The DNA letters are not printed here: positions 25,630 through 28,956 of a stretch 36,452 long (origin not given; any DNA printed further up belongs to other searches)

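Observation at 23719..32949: Tightly coupled three-gene operon for 1378-, 1008- and 684-aa exported proteins with no nameable function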

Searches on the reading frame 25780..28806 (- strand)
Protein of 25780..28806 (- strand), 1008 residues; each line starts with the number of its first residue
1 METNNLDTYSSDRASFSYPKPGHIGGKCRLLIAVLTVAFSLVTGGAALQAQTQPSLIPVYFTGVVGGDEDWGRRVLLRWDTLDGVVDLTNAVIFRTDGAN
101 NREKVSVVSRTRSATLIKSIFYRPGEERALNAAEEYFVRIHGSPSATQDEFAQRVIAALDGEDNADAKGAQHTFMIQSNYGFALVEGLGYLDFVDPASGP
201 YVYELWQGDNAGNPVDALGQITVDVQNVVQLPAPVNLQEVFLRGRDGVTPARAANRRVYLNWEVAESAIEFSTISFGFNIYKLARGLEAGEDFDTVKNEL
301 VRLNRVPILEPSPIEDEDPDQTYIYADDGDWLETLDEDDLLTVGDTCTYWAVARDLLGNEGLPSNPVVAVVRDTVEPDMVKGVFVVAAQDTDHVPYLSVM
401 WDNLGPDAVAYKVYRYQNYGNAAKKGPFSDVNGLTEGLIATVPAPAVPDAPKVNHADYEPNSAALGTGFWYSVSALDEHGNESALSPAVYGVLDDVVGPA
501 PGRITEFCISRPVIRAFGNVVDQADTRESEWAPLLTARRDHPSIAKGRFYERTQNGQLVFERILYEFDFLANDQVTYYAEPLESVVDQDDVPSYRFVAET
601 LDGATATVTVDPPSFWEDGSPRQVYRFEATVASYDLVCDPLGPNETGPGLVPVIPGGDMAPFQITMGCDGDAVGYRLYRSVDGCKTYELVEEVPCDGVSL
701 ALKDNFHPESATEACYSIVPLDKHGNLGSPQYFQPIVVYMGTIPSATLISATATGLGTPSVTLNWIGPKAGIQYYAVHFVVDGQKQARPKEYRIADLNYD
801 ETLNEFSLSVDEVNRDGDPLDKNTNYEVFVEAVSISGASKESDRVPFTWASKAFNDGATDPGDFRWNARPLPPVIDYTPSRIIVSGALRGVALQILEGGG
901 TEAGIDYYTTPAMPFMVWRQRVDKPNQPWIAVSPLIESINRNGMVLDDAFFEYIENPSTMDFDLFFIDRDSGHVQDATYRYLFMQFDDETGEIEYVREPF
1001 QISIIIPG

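Call 5: search_protein_families(library=pfam, proteins=[window:25780-28806:-], max_evalue=1)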
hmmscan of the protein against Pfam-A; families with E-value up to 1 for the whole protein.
window:25780-28806:- (1008 aa): 1 family
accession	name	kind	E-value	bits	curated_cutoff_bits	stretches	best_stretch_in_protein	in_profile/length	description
PF00041.27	fn3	-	0.00078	20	25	1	752-847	7-83/84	Fibronectin type III domain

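Call 6: search_protein_families(library=ncbifam, proteins=[window:25780-28806:-], max_evalue=1)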
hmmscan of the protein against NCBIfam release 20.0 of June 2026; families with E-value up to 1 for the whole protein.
window:25780-28806:- (1008 aa): 1 family
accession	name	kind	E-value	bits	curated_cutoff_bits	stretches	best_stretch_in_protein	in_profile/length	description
NF010446.0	PRK13872.1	equivalog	0.0028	17.3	152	1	799-868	127-193/228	conjugal transfer protein TrbF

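Call 15: find_homologous_proteins(query=window:25780-28806:-)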
Query window:25780-28806:- (1008 aa): 19 proteins with E <= 0.001 among 8000 candidates.
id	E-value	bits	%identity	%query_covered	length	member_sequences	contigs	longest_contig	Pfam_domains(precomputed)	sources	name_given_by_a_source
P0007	0.0e+0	2334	100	100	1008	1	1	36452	-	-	-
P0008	0.0e+0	1337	60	95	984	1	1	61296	-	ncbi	-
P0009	0.0e+0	1298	58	97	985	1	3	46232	-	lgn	-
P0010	0.0e+0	1239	56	97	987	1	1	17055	-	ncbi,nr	ncbi:MAG: hypothetical protein SFY68_06055 [Candidatus Sumerlaeia bacterium]|nr:hypothetical protein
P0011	0.0e+0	1217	56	97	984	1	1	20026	-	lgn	-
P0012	0.0e+0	1190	54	95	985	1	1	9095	-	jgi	-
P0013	0.0e+0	1096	53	95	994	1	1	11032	-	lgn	-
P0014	1.8e-272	925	47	95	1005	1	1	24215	-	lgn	-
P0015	9.6e-251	853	43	97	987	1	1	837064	-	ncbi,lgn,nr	ncbi:hypothetical protein KQI84_10560 [bacterium]|nr:hypothetical protein [bacterium]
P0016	1.4e-249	849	43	97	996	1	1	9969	-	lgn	-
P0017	8.1e-239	813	43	97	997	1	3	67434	-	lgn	-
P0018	1.2e-238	813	43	95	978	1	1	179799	-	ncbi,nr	ncbi:fibronectin type III domain-containing protein [bacterium]|nr:fibronectin type III domain-conta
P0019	1.0e-234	800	43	97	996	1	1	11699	-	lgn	-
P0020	3.7e-229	782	42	97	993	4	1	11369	-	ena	-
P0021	1.8e-225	769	44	96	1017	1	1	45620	-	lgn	-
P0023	2.1e-100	355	30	93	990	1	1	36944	-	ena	-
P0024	2.8e-100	355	31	96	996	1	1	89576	-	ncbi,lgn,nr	ncbi:MAG: hypothetical protein GC154_15070 [bacterium]|nr:hypothetical protein [bacterium]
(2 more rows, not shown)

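Call 17: find_encoding_contigs(protein=P0024, flank=10000, max_places=2)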
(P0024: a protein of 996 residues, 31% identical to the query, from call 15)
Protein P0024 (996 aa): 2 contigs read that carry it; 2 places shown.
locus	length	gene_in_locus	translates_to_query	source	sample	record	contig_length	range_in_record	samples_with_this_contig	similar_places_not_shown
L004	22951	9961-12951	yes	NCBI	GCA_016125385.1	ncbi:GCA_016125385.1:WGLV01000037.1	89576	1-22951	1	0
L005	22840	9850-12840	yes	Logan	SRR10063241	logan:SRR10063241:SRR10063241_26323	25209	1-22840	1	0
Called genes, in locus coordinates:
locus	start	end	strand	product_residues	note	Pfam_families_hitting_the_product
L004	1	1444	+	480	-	PF13175:AAA_15, PF13304:AAA_21, PF20469:OLD-like_TOPRIM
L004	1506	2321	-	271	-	PF04454:Linocin_M18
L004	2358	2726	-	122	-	PF22277:EncFtn-like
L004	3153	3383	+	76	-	-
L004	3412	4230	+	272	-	-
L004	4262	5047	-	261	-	-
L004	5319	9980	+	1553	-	-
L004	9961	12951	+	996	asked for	-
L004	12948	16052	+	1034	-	PF13517:FG-GAP_3 (weak)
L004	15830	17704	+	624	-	PF00005:ABC_tran, PF02463:SMC_N (faint), PF13555:AAA_29 (faint), PF24389:ORC-CDC6-like (faint), PF05729:NACHT (faint), PF13401:AAA_22 (faint), PF00005:ABC_tran, PF13304:AAA_21, +1 more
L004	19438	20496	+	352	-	PF21088:MS_channel_1st, PF00924:MS_channel_2nd, PF21082:MS_channel_3rd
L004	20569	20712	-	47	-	PF08085:Entericidin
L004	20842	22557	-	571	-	PF24517:CBM96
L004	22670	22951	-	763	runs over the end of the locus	PF22085:NorB_cytochrome_c-like, PF00115:COX1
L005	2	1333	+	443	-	?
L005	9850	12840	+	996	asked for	-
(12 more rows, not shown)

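Call 18: find_encoding_contigs(protein=P0018, flank=10000, max_places=2)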
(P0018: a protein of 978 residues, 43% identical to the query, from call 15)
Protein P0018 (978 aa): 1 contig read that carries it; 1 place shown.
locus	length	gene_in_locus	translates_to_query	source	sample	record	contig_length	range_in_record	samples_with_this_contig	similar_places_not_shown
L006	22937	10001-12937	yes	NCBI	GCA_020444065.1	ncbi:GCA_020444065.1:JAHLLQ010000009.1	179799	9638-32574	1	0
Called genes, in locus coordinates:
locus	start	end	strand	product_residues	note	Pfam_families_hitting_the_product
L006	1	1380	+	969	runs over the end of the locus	PF01590:GAF, PF13185:GAF_2, PF13492:GAF_3 (faint), PF12860:PAS_7, PF13188:PAS_8 (faint), PF00990:GGDEF, PF00563:EAL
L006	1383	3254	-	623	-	-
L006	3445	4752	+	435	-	PF00926:DHBP_synthase, PF00925:GTP_cyclohydro2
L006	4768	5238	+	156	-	PF00885:DMRL_synthase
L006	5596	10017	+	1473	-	-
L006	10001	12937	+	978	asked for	-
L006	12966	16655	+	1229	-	-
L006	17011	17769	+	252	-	-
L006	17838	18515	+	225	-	-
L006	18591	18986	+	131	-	PF03745:DUF309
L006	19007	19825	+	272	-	-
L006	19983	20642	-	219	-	-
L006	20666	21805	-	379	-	PF01041:DegT_DnrJ_EryC1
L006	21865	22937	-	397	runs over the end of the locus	PF12704:MacB_PCD, PF02687:FtsX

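Call 19: find_encoding_contigs(protein=P0023, flank=10000, max_places=2)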
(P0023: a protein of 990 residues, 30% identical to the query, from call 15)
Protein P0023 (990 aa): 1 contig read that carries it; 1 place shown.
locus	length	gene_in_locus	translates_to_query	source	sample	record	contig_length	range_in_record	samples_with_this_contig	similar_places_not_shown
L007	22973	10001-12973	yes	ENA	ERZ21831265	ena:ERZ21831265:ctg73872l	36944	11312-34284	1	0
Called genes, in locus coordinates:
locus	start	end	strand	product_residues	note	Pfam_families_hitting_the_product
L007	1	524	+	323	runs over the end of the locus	PF00494:SQS_PSY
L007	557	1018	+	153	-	PF00494:SQS_PSY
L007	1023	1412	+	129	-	PF00494:SQS_PSY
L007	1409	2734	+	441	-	PF00890:FAD_binding_2 (weak), PF01266:DAO (weak), PF01593:Amino_oxidase, PF07992:Pyr_redox_2 (faint), PF12831:FAD_oxidored, PF13450:NAD_binding_8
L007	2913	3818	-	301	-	-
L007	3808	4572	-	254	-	-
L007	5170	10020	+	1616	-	-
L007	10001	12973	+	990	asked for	-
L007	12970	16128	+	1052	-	PF13517:FG-GAP_3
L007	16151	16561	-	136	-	-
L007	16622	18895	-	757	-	PF00989:PAS (faint), PF08448:PAS_4 (faint), PF12860:PAS_7 (faint), PF13188:PAS_8 (weak), PF08447:PAS_3 (weak), PF00512:HisKA, PF02518:HATPase_c, PF00072:Response_reg, +1 more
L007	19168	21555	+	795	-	PF14498:Glyco_hyd_65N_2, PF22124:Glyco_hydro_95_cat, PF21307:Glyco_hydro_95_C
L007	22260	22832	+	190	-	-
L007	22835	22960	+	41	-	-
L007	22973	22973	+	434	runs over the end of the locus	PF01408:GFO_IDH_MocA, PF19051:GFO_IDH_MocA_C2, PF22725:GFO_IDH_MocA_C3 (faint), PF19051:GFO_IDH_MocA_C2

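Call 33: search_protein_families(library=pfam, alignment_id=A2, max_evalue=0.01)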
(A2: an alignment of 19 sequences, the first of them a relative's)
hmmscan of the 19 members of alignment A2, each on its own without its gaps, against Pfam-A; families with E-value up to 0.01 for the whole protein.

A. member 1, P0007 (1008 aa): 1 family
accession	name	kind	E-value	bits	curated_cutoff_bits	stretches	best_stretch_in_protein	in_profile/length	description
PF00041.27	fn3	-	0.00078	20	25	1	752-847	7-83/84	Fibronectin type III domain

B. families by the number of members that match (of 19 scanned): 1 family
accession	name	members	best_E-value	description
PF00041.27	fn3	7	0.00015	Fibronectin type III domain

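Call 46: search_solved_structures(query=A2, max_evalue=1)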
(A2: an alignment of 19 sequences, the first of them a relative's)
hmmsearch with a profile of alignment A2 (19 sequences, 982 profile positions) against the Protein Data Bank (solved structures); distinct sequences matched with E-value up to 1: 4.
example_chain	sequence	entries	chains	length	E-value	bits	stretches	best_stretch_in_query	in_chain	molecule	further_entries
9p6s_C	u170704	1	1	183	0.037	15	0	734-820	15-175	Fibronectin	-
9w18_A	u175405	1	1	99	0.16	12.9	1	787-828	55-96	Fibronectin3-6847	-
1mfn_A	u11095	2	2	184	0.17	12.8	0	736-825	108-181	FIBRONECTIN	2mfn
1fnf_A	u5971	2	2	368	0.34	11.8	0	734-766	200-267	FIBRONECTIN | Isoform 1 of Fibronectin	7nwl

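Call 49: find_related_loci(query=A2, collection=genome_contigs, flank=10000)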
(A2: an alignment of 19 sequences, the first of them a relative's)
Query A2 (1008 aa) in genome_contigs; peptide patterns used: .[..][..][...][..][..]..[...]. (x = any residue, [..] = any of these).
91 stretches matched a pattern; 52 encode a relative of the query (tblastn E <= 1e-3); 52 distinct loci.
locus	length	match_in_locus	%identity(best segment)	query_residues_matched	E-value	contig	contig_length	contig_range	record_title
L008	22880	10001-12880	60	48-1008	0e+0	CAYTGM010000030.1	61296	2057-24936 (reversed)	MAG TPA_asm: uncultured Candidatus Sumerlaeota bacterium isolate SRP321284_co1_38 genome assembly, contig: NODE_557_leng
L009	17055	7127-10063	56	30-1008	0e+0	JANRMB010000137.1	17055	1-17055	MAG: Candidatus Sumerlaeia bacterium isolate bins.237 k141_2912948, whole genome shotgun sequence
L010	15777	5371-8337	42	28-1006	0e+0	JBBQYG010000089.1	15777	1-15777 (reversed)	MAG: Candidatus Sumerlaeia bacterium isolate Co_metawrap_2154 Cmw_2154_k141_4315799_length_15777_cov_9.0000, whole genom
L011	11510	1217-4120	41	56-1007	0e+0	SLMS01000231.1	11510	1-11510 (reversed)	MAG: Candidatus Sumerlaeota bacterium isolate CSSed165cm_369 CSSed16-5cm-20134, whole genome shotgun sequence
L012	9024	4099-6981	27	58-993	6e-77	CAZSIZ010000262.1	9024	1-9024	MAG TPA_asm: uncultured bacterium isolate SRP077602_co8_260 genome assembly, contig: NODE_10659_length_9024_cov_4.005798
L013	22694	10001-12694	25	42-905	6e-28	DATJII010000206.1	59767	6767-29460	MAG TPA_asm: Candidatus Limnocylindria bacterium isolate SMAG_U15534 k141_1274064, whole genome shotgun sequence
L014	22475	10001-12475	24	97-874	1e-23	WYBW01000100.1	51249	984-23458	MAG: Verrucomicrobiia bacterium isolate VER1 k127_354550, whole genome shotgun sequence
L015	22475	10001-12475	23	97-874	7e-23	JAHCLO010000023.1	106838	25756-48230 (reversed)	MAG: Verrucomicrobiia bacterium isolate TGS_VER2 VER2_23, whole genome shotgun sequence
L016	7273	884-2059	27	153-524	2e-20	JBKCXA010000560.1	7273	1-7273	MAG: Prosthecobacter sp. isolate samp_2051_metabat2_191 samp_2051_860804, whole genome shotgun sequence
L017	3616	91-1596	26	93-561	3e-20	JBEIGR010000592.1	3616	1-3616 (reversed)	MAG: Verrucomicrobiaceae bacterium isolate Sample-102-S76-bin-161 Sample_102_S76-bin_161-k141_2516679, whole genome shot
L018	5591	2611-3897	27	153-550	7e-20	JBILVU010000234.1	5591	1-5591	MAG: Prosthecobacter sp. isolate ME2018-08-20_3300044629_group8_bin50 Rohwer_bin2788_scaffold_21076_c1, whole genome sho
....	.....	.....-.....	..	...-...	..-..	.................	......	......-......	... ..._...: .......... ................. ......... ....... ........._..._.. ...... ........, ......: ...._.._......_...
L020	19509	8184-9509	26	93-508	8e-19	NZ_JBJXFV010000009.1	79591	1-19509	MAG: Prosthecobacter sp. isolate F1F2.bin.412 k127_17352, whole genome shotgun sequence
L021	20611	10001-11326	26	93-508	5e-18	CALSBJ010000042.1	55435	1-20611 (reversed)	MAG: Akkermansia muciniphila isolate JJ-MIS3-109-1-m2-bin118 genome assembly, contig: JJ-MIS3-109-C80, whole genome shot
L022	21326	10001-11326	26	93-508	6e-18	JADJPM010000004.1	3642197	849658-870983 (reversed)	MAG: Verrucomicrobiaceae bacterium isolate Fred_18-Q3-R57-64_BATAC.459 tig00350889-10-36423160, whole genome shotgun seq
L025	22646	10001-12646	24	39-873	3e-16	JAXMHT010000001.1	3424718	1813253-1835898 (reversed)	MAG: Verrucomicrobiaceae bacterium isolate STL-VER11 C2.63.fa-1, whole genome shotgun sequence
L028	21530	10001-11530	26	32-499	2e-15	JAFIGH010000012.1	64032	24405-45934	MAG: Opitutales bacterium isolate Super_Day6_Bin.11 NODE_130_length_64032_cov_14.216093, whole genome shotgun sequence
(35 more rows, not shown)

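Call 69: search_protein_families(library=pfam, proteins=[L025:4340-9721:+, L025:9962-13261:+, L025:13236-16802:+, L028:4253-9970:+, L028:9974-13225:+, L028:12859-16845:+, L013:12838-15333:+], max_evalue=0.01)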
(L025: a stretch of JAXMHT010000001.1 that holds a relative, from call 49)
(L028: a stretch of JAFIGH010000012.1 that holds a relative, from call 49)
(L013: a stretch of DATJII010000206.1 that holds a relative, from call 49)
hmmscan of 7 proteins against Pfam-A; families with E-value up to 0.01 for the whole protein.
L025:4340-9721:+ (1794 aa): 0 families

L025:9962-13261:+ (1100 aa): 0 families

L025:13236-16802:+ (1189 aa): 3 families
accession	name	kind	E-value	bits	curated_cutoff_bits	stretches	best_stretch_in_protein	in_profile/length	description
PF18884.5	TSP3_bac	-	3.6e-05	23.9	25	1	599-620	1-22/22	Bacterial TSP3 repeat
PF13517.12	FG-GAP_3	-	7.9e-05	23.6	26.9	0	49-100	1-51/61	FG-GAP-like repeat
PF01839.29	FG-GAP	-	0.0058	16.9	22.1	1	46-60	6-20/37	FG-GAP repeat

L028:4253-9970:+ (1906 aa): 0 families

L028:9974-13225:+ (1084 aa): 0 families

L028:12859-16845:+ (1329 aa): 2 families
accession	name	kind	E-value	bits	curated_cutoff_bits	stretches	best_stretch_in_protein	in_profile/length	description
PF13290.12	CHB_HEX_C_1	-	7.3e-05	23.1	22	1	617-675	1-63/67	Chitobiase/beta-hexosaminidase C-terminal domain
PF13287.12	Fn3_assoc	-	0.0015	19.1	23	1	628-682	3-59/59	Fn3 associated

L013:12838-15333:+ (832 aa): 0 families

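Call 73: search_protein_families(library=phrogs, proteins=[window:25780-28806:-], max_evalue=0.1)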
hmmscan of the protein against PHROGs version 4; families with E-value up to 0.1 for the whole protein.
window:25780-28806:- (1008 aa): 1 family
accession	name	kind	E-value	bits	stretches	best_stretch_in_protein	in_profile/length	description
phrog_1727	-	tail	0.061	11.9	1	342-421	956-1036/1174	tail protein and host specificity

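Call 74: search_protein_families(library=padloc, proteins=[window:25780-28806:-], max_evalue=0.1)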
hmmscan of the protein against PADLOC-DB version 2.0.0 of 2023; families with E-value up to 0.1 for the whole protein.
window:25780-28806:- (1008 aa): 0 families

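Call 97: search_solved_structures(query=A8, max_evalue=1)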
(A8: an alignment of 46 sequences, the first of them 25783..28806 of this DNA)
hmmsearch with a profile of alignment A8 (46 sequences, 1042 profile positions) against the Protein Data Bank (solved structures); distinct sequences matched with E-value up to 1: 9.
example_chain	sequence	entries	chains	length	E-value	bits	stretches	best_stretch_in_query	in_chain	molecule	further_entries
8t9b_I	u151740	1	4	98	0.059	14.5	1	814-860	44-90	Ephrin type-A receptor 2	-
7y8h_A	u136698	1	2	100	0.16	13.1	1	366-416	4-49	Down Syndrome Cell Adhesion Molecules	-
6tpv_A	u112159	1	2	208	0.23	12.5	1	351-410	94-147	Receptor-type tyrosine-protein phosphatase F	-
9p6s_C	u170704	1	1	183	0.34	12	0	755-861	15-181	Fibronectin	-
9w18_A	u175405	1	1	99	0.44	11.6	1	818-862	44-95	Fibronectin3-6847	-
8oq9_A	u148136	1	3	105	0.68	11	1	366-413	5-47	Titin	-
8orl_A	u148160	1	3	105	0.71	10.9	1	366-413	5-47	Titin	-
2doc_A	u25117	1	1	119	0.86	10.6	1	821-857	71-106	Neural cell adhesion molecule 2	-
4mmx_C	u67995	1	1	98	0.97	10.5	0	821-863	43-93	Fibronectin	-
